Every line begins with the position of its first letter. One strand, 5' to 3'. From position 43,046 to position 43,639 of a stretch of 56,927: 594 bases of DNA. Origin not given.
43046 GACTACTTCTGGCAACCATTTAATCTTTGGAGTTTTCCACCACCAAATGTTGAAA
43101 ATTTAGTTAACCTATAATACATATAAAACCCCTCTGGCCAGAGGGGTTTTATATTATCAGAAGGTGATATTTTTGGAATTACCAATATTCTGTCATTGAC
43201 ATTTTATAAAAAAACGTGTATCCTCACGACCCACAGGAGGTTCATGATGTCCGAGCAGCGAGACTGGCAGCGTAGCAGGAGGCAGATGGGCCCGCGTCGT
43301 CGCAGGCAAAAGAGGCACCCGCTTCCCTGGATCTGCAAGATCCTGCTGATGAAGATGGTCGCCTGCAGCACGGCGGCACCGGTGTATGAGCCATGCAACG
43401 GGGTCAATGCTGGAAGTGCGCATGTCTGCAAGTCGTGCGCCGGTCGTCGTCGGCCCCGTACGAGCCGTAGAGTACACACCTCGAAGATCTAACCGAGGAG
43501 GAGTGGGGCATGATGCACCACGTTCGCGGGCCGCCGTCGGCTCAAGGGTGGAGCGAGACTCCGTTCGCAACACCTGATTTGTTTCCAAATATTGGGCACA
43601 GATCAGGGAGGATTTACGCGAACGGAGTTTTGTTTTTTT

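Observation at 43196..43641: Compositionally foreign, self-contained mini-unit (two SD-led ATGATG small ORFs or a structured RNA) between the giant surface-protein gene and ftsEX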

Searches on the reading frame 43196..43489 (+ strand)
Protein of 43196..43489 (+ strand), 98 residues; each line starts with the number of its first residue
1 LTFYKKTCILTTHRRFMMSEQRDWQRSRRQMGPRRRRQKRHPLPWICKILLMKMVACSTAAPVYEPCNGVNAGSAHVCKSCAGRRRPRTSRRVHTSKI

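Call 14: list_cluster_members(proteins=[window:43196-43489:+, window:43244-43489:+, window:43196-43678:-, window:43207-43479:-, window:43386-43574:+, window:43510-43638:+, window:43756-44433:+])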
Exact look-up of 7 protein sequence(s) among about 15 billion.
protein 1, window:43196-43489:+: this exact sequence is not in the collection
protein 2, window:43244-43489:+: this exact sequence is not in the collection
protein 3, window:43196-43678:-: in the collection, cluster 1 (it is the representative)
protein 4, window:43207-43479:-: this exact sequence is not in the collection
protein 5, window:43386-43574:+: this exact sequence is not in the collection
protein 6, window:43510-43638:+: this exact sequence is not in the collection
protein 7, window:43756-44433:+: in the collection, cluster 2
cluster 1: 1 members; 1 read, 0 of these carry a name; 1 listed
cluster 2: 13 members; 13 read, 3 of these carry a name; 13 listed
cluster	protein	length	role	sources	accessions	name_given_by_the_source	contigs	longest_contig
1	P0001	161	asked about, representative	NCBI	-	-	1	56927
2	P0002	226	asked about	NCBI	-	-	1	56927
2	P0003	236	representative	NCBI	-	-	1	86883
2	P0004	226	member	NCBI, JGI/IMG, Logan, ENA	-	cell division transport system ATP-binding protein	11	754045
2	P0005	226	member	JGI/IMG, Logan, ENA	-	cell division transport system ATP-binding protein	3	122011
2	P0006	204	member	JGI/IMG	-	cell division transport system ATP-binding protein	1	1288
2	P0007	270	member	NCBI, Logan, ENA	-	-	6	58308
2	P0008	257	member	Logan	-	-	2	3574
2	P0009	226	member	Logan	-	-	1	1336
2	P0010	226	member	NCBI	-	-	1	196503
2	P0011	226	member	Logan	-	-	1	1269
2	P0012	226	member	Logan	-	-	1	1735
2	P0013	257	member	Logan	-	-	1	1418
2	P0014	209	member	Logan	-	-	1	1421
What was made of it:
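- Tried and rejected: This is probably because callers annotate the wrong strand (call 14).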

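Call 15: find_encoding_contigs(protein=P0004, flank=3000, max_places=10)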
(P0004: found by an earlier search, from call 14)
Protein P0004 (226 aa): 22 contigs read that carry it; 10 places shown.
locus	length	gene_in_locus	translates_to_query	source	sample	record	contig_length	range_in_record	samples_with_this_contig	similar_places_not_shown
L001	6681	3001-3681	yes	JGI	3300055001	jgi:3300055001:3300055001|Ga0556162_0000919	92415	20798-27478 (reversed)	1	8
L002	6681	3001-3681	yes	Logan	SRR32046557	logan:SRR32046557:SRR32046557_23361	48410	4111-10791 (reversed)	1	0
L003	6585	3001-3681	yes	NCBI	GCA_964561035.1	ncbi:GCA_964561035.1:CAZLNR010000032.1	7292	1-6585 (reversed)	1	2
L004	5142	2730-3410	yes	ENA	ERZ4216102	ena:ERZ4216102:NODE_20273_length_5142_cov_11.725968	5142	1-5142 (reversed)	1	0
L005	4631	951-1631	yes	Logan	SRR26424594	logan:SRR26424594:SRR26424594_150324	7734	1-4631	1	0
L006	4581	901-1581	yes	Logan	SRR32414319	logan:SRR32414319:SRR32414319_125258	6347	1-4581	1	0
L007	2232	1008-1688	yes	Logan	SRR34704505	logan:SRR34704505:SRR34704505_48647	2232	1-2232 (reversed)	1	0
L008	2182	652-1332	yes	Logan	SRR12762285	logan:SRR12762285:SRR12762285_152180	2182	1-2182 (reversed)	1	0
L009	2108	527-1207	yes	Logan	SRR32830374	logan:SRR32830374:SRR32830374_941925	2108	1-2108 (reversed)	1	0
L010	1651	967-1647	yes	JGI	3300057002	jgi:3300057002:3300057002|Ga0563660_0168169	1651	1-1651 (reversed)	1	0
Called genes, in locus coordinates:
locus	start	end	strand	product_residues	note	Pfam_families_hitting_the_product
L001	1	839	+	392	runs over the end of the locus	PF01306:LacY_symp, PF07690:MFS_1, PF00083:Sugar_tr, PF12832:MFS_1_like (faint), PF07690:MFS_1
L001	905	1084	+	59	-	-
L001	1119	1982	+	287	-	PF12705:PDDEXK_1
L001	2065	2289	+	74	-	PF04070:DUF378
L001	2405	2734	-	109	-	-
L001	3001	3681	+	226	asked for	PF20720:nSTAND3 (faint), PF00005:ABC_tran, PF02463:SMC_N (faint), PF13401:AAA_22 (weak), PF13304:AAA_21 (faint)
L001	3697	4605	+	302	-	PF18075:FtsX_ECD, PF02687:FtsX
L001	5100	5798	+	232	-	PF05050:Methyltransf_21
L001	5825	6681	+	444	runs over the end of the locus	PF22053:DUF6938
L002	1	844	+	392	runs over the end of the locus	PF01306:LacY_symp, PF07690:MFS_1, PF00083:Sugar_tr, PF12832:MFS_1_like (faint), PF07690:MFS_1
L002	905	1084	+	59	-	-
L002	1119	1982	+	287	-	PF12705:PDDEXK_1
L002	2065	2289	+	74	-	PF04070:DUF378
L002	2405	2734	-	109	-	-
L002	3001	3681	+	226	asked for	PF20720:nSTAND3 (faint), PF00005:ABC_tran, PF02463:SMC_N (faint), PF13401:AAA_22 (weak), PF13304:AAA_21 (faint)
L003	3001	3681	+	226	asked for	PF20720:nSTAND3 (faint), PF00005:ABC_tran, PF02463:SMC_N (faint), PF13401:AAA_22 (weak), PF13304:AAA_21 (faint)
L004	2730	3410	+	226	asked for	PF20720:nSTAND3 (faint), PF00005:ABC_tran, PF02463:SMC_N (faint), PF13401:AAA_22 (weak), PF13304:AAA_21 (faint)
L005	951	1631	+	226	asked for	PF20720:nSTAND3 (faint), PF00005:ABC_tran, PF02463:SMC_N (faint), PF13401:AAA_22 (weak), PF13304:AAA_21 (faint)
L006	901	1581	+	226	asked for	PF20720:nSTAND3 (faint), PF00005:ABC_tran, PF02463:SMC_N (faint), PF13401:AAA_22 (weak), PF13304:AAA_21 (faint)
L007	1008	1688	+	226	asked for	PF20720:nSTAND3 (faint), PF00005:ABC_tran, PF02463:SMC_N (faint), PF13401:AAA_22 (weak), PF13304:AAA_21 (faint)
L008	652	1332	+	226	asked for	PF20720:nSTAND3 (faint), PF00005:ABC_tran, PF02463:SMC_N (faint), PF13401:AAA_22 (weak), PF13304:AAA_21 (faint)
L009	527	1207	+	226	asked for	PF20720:nSTAND3 (faint), PF00005:ABC_tran, PF02463:SMC_N (faint), PF13401:AAA_22 (weak), PF13304:AAA_21 (faint)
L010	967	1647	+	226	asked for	PF20720:nSTAND3 (faint), PF00005:ABC_tran, PF02463:SMC_N (faint), PF13401:AAA_22 (weak), PF13304:AAA_21 (faint)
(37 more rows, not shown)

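Call 16: find_encoding_contigs(protein=P0003, flank=3000, max_places=4)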
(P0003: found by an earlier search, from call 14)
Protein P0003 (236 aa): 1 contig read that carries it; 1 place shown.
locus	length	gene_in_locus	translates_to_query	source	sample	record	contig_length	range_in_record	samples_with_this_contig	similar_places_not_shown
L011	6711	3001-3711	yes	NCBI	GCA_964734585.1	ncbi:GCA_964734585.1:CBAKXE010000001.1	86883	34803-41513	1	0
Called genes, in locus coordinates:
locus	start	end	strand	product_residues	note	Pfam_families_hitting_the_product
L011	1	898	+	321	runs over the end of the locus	PF00438:S-AdoMet_synt_N, PF02772:S-AdoMet_synt_M, PF02773:S-AdoMet_synt_C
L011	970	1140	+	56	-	-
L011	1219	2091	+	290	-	PF12705:PDDEXK_1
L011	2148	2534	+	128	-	-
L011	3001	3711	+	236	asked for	PF00005:ABC_tran, PF02463:SMC_N (faint), PF13401:AAA_22 (weak)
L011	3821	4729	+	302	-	PF18075:FtsX_ECD, PF02687:FtsX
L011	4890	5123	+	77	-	PF01541:GIY-YIG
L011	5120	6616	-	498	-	PF00239:Resolvase, PF07508:Recombinase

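Call 21: find_encoding_contigs(protein=P0005, flank=3000, max_places=4)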
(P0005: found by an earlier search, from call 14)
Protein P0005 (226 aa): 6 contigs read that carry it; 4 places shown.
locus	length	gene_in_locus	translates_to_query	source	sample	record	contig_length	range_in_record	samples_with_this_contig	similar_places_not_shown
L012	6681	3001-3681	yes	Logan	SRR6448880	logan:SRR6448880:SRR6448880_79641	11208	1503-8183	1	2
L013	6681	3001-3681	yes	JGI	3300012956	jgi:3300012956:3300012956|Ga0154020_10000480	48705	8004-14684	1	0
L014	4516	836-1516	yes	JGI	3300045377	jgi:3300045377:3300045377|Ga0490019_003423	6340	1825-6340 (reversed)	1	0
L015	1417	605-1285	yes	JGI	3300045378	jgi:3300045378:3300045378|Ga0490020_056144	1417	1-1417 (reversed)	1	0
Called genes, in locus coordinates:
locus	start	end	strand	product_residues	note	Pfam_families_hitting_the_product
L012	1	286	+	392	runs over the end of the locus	PF01306:LacY_symp (weak), PF07690:MFS_1, PF00083:Sugar_tr (weak), PF07690:MFS_1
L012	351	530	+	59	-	-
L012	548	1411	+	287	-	PF12705:PDDEXK_1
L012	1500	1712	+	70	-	PF04070:DUF378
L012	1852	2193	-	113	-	-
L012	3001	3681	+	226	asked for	PF20720:nSTAND3 (faint), PF00005:ABC_tran, PF02463:SMC_N (faint), PF13401:AAA_22 (weak), PF13304:AAA_21 (faint)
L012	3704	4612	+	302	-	PF18075:FtsX_ECD, PF02687:FtsX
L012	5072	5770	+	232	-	PF05050:Methyltransf_21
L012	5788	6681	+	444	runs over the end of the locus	PF22053:DUF6938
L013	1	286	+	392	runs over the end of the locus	PF01306:LacY_symp (weak), PF07690:MFS_1, PF00083:Sugar_tr (weak), PF07690:MFS_1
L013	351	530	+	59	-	-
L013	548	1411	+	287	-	PF12705:PDDEXK_1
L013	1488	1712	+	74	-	PF04070:DUF378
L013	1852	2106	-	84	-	-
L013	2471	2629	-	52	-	-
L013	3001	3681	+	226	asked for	PF20720:nSTAND3 (faint), PF00005:ABC_tran, PF02463:SMC_N (faint), PF13401:AAA_22 (weak), PF13304:AAA_21 (faint)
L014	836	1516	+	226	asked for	PF20720:nSTAND3 (faint), PF00005:ABC_tran, PF02463:SMC_N (faint), PF13401:AAA_22 (weak), PF13304:AAA_21 (faint)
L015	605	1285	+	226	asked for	PF20720:nSTAND3 (faint), PF00005:ABC_tran, PF02463:SMC_N (faint), PF13401:AAA_22 (weak), PF13304:AAA_21 (faint)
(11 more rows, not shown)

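Call 22: find_encoding_contigs(protein=P0012, flank=3000, max_places=4)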
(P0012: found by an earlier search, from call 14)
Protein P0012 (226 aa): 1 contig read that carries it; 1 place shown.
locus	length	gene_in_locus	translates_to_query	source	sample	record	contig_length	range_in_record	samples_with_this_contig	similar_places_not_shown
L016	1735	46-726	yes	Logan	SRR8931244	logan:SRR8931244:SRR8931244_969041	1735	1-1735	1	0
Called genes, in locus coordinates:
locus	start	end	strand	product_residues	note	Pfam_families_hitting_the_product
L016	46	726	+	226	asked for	PF00005:ABC_tran, PF02463:SMC_N (faint), PF13401:AAA_22 (weak)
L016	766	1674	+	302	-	PF18075:FtsX_ECD, PF02687:FtsX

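Call 24: find_homologous_proteins(query=window:43244-43489:+, max_evalue=10)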
Query window:43244-43489:+: 2 candidates shared short words with the query, none scored E <= 10.

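Call 36: search_protein_families(library=pfam, proteins=[window:43244-43489:+], max_evalue=1)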
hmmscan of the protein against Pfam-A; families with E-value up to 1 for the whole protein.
window:43244-43489:+ (82 aa): 1 family
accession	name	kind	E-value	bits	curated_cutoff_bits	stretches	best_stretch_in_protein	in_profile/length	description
PF13808.11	DDE_Tnp_1_assoc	-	0.14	12.6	32.3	1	17-40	10-33/88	DDE_Tnp_1-associated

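Call 61: search_protein_families(library=padloc, proteins=[window:43244-43489:+], max_evalue=1)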
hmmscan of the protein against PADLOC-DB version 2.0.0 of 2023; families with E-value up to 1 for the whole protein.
window:43244-43489:+ (82 aa): 0 families

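Call 62: find_homologous_proteins(query=A2, max_evalue=1)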
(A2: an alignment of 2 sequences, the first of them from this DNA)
Query A2 (2 sequences): 778 candidates shared short words with the query, none scored E <= 1.
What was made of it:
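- On Known protein families (Pfam, NCBIfam, PHROGs, PADLOC, PDB chains) for ORF1: The 5.8-billion-cluster searches give none, with the single sequence (call 24) or the two-sequence profile (call 62).
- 5.8-billion-cluster protein searches: calls 24, 62.
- Tried and rejected: The single sequence (call 24) and the two-sequence profile (call 62) gave no hits.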

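Call 74: search_solved_structures(query=A2, max_evalue=10)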
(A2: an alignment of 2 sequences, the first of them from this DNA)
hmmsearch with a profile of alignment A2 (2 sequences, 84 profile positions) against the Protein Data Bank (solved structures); distinct sequences matched with E-value up to 10: 0.
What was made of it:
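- On Known protein families (Pfam, NCBIfam, PHROGs, PADLOC, PDB chains) for ORF1: PDB profile search gives 0 hits at E up to 10 (call 74).
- Closest known: Small zinc-finger or zinc-ribbon nucleic-acid binders. Different: No profile or PDB hit (calls 36, 74).
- PDB: call 74.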

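Call 75: search_protein_families(library=phrogs, proteins=[window:43244-43489:+], max_evalue=1)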
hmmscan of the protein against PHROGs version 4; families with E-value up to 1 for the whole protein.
window:43244-43489:+ (82 aa): 0 families

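Call 76: search_protein_families(library=ncbifam, proteins=[window:43244-43489:+], max_evalue=1)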
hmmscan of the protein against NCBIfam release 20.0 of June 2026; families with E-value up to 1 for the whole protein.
window:43244-43489:+ (82 aa): 0 families
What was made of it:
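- Closest known: Arginine-rich-motif RNA-binding proteins. Different: No sequence match to any Pfam, NCBIfam or PHROG model, DUF1127 included (calls 36, 75, 76).
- Tried and rejected: Pfam, PADLOC, PHROGs, NCBIfam and PDB gave none (calls 36, 61, 74-76).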

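Call 78: predict_structure(protein=window:43244-43489:+)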
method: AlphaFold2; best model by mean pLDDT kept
length: 82 residues; sequences in the alignment: 1
mean_pLDDT: 52.1   pTM: 0.25
mean pLDDT of the five models: 52.1, 49.9, 49.2, 45.0, 44.7
residues with pLDDT >= 90: 0; 70-90: 0; 50-70: 52; < 50: 30
segments of 3 or more residues with pLDDT < 50: 1-5, 23-26, 45-47, 74-78, 80-82
pLDDT, mean of each block of 10 residues (from residue 1): 49 51 51 54 50 59 56 48 45
secondary structure, 60 per line:
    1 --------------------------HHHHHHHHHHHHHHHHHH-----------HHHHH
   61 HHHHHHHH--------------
elements in order: H27-44 H56-68
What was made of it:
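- Closest known: Small zinc-finger or zinc-ribbon nucleic-acid binders. Different: AlphaFold2 is not confident (call 78).
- AlphaFold2 gives no confident fold (pLDDT 52, call 78), so zinc or nucleic-acid binding rests on composition and the Cys pattern only. There is no structural or binding evidence (call 78).
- Tried and rejected: AlphaFold2 on the single sequence gave pLDDT 52, so no fold search was run (call 78).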

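Call 81: find_related_loci(query=A2, collection=viral_contigs, flank=3000)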
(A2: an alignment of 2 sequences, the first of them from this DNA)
Query A2 (82 aa) in viral_contigs; peptide patterns used: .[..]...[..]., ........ (x = any residue, [..] = any of these).
26 stretches matched a pattern, but none encodes a relative of the query by tblastn (E <= 1e-3).

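Call 84: search_protein_families(library=pfam, proteins=[L001:2405-2731:-, L012:1852-2190:-, L011:2148-2531:+], max_evalue=0.01)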
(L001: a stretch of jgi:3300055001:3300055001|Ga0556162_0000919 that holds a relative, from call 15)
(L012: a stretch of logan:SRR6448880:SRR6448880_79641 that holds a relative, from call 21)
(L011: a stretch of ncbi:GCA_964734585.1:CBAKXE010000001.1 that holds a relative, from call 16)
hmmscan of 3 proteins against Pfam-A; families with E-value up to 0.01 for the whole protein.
L001:2405-2731:- (108 aa): 1 family
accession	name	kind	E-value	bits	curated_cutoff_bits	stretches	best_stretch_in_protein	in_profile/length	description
PF07793.16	DUF1631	-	0.0087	15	33.7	1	3-80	562-636/741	Protein of unknown function (DUF1631)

L012:1852-2190:- (112 aa): 0 families

L011:2148-2531:+ (128 aa): 0 families
